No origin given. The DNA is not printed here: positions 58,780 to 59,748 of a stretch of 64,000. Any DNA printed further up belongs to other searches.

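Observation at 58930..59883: HMA metallochaperone domain fused to a Met/Gly-rich polytopic membrane domain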

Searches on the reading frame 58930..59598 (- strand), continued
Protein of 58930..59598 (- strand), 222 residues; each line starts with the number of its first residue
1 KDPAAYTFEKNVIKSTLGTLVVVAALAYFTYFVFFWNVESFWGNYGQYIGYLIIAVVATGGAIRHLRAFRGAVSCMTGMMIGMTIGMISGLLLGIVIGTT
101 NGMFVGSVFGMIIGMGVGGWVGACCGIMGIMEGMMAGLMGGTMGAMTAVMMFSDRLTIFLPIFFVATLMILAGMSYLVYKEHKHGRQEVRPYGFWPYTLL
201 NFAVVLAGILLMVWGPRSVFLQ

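Call 49: fold_search(model_id=the predicted structure, library=pdb)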
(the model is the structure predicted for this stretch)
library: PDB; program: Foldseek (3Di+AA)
matches with E <= 10: 149; with E <= 0.001: 0
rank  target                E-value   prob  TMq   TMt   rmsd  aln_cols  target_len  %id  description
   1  7cha_G                1.1e+00  0.06  0.15  0.13  20.5       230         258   14  Cryo-EM structure of P.aeruginosa MlaFEBD with AMPPNP (released 2021-05-19)
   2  9dkf_A                1.5e+00  0.06  0.17  0.06  22.8       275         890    9  Ca2+ bound aplysia Slo1 R202Q (released 2025-06-18)
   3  4kjs_A                1.5e+00  0.10  0.24  0.19  19.1       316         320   14  Structure of native YfkE (released 2013-06-26)
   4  6xbd_G                1.6e+00  0.06  0.16  0.14  18.2       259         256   13  Cryo-EM structure of MlaFEDB in nanodiscs with phospholipid substrates (released 2020-07-01)
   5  8j19_R                1.8e+00  0.08  0.22  0.18  21.9       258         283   13  Cryo-EM structure of the LY237-bound GPR84 receptor-Gi complex (released 2023-06-21)
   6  7ch7_A                1.8e+00  0.06  0.17  0.16  19.8       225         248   12  Cryo-EM structure of E.coli MlaFEB (released 2021-05-19)
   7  5a2n_A                2.1e+00  0.08  0.19  0.13  13.3       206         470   16  Crystal structure of the nitrate transporter NRT1.1 from Arabidopsis thaliana. (released 2015-06-17)
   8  9ima_A                2.3e+00  0.09  0.23  0.21  18.6       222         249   14  Cryo-EM structure for the GPRC5D complexed with Talquetamab Fab (released 2024-09-11)
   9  8iq4_R                2.3e+00  0.06  0.20  0.18  16.8       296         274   10  Cryo-EM structure of Carboprost-bound prostaglandin-F2-alpha receptor-miniGq-Nb35 complex (released 2024-01-31)
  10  6xjh_A                2.5e+00  0.05  0.18  0.17  21.5       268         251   12  PmtCD ABC exporter without the basket domain at C2 symmetry (released 2020-10-14)
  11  6lh0                  2.6e+00  0.07  0.23  0.18  17.0       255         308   11  Crystal structure of a cysteine-pair mutant (P10C-S291C) of a bacterial bile acid transporter in an inward-facing apo-st (released 2020-12-09)
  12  8jd1_3                2.6e+00  0.07  0.20  0.09  15.7       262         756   12  Cryo-EM structure of mGlu2-mGlu3 heterodimer in Rco state (released 2023-06-21)
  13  9ut8_B                2.8e+00  0.08  0.25  0.10  19.1       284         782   14  The full-length human sweet taste receptor TAS1R2 and TAS1R3 in the apo state (released 2025-07-16)
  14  7pmy_A                2.8e+00  0.07  0.19  0.09  15.4       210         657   11  HsPepT2 bound to Ala-Phe in the inward facing partially occluded conformation (released 2021-10-20)
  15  6za0_B                2.9e+00  0.10  0.23  0.22  13.8       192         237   13  Structure of the transcriptional repressor Atu1419 (VanR) in complex with a fortuitous citrate from agrobacterium fabr (released 2020-12-02)
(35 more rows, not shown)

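Call 56: find_homologous_proteins(query=P0202, max_evalue=1e-20)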
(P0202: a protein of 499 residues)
Query P0202 (499 aa): 46 proteins with E <= 1e-20 among 8000 candidates.
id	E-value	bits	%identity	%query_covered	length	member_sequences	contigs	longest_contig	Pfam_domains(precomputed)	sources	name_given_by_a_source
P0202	0.0e+0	1102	100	100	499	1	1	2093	PF07730.20,PF02518.32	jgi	-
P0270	2.0e-178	612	99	57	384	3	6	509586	PF07730.20,PF02518.32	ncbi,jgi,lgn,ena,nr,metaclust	ncbi:MAG: hypothetical protein A2Z99_13890 [Treponema sp. GWB1_62_6]|nr:MAG: hypothetical protein A2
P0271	1.2e-160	553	88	57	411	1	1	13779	PF07730.20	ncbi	ncbi:MAG: histidine kinase, partial [Treponemataceae bacterium]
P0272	9.5e-143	494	81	56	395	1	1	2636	PF07730.20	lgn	-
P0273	4.0e-135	469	75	57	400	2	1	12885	PF07730.20,PF02518.32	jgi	-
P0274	1.0e-133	465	70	64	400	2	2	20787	PF07730.20,PF02518.32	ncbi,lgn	-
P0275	2.7e-128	447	72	57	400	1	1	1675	PF07730.20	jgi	jgi:signal transduction histidine kinase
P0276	7.6e-121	422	76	53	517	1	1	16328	PF00196.26,PF07730.20,PF08281.19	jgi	jgi:DNA-binding CsgD family transcriptional regulator/two-component sensor histidine kinase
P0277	1.2e-111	392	65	56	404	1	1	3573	PF07730.20,PF02518.32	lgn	-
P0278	1.7e-108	381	78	45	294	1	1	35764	PF00403.33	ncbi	-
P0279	3.0e-108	381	78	45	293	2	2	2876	PF00403.33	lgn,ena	-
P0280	3.4e-87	311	44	79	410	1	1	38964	PF07730.20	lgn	-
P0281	1.4e-65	240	53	45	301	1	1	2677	PF00403.33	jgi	jgi:cation transport ATPase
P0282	2.0e-64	236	52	45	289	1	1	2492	PF00403.33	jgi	jgi:copper chaperone CopZ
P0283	2.0e-62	230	52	44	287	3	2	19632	PF00403.33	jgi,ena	-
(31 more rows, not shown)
